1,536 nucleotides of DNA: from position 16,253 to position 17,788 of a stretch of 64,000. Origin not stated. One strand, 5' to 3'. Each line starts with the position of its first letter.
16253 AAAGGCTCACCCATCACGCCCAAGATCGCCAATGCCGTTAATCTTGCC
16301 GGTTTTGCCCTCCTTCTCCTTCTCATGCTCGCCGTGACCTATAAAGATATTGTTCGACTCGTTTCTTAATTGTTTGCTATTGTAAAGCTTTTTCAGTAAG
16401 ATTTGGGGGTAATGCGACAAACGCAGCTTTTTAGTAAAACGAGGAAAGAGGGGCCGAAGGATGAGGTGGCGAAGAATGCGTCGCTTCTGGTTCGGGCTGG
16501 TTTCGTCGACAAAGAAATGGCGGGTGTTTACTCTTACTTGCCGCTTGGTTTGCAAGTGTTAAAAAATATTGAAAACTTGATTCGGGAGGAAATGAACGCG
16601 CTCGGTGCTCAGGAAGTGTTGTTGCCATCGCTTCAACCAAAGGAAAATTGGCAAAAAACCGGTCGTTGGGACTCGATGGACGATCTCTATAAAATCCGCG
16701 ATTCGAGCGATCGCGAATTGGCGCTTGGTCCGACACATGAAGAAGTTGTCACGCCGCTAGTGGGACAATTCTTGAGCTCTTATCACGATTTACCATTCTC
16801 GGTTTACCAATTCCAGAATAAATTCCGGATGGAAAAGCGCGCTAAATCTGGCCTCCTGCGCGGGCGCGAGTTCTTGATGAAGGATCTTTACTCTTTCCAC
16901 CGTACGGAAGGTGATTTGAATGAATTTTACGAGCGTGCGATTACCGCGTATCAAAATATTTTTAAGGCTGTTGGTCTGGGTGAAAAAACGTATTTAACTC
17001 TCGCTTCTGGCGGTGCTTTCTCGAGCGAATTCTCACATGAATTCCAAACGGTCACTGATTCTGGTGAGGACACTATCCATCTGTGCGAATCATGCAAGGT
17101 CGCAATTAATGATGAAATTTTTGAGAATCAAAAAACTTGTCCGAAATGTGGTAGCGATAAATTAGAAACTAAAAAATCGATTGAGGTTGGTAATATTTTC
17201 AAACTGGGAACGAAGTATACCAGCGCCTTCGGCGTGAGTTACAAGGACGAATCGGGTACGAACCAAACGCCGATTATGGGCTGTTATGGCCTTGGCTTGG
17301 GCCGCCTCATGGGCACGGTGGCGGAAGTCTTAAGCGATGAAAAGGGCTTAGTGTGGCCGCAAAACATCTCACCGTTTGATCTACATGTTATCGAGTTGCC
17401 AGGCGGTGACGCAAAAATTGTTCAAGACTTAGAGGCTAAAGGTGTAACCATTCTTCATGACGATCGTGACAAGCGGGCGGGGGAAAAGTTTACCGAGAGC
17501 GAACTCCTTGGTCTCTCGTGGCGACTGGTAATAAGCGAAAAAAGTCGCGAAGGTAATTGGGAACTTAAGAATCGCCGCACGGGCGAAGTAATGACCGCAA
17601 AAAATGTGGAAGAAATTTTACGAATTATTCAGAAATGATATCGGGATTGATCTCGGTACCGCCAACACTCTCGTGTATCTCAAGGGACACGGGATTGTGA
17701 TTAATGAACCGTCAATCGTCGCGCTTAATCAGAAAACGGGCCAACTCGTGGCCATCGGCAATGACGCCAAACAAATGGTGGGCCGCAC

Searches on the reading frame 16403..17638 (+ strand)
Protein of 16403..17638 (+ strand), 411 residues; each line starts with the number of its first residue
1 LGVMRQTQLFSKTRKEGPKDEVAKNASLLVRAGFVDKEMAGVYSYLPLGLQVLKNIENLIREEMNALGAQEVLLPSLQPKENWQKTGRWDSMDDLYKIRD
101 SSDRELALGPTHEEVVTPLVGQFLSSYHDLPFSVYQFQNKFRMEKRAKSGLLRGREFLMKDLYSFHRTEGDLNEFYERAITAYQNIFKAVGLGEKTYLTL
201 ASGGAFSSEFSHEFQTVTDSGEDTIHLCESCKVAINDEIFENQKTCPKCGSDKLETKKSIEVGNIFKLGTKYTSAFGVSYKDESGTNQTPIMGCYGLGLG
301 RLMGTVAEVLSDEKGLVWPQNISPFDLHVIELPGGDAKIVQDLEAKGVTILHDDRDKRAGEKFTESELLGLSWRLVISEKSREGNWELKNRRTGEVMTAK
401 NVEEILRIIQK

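Call 86: search_protein_families(library=pfam, proteins=[window:16403-17638:+], max_evalue=0.00001)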
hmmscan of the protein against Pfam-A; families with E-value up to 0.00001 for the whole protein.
window:16403-17638:+ (411 aa): 2 families
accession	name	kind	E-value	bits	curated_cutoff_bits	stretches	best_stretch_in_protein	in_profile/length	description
PF00587.30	tRNA-synt_2b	-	1.8e-33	116.5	29.3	1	96-308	1-177/179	tRNA synthetase class II core domain (G, H, P, S and T)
PF03129.25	HGTP_anticodon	-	1e-08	35.7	21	1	337-407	19-89/94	Anticodon binding domain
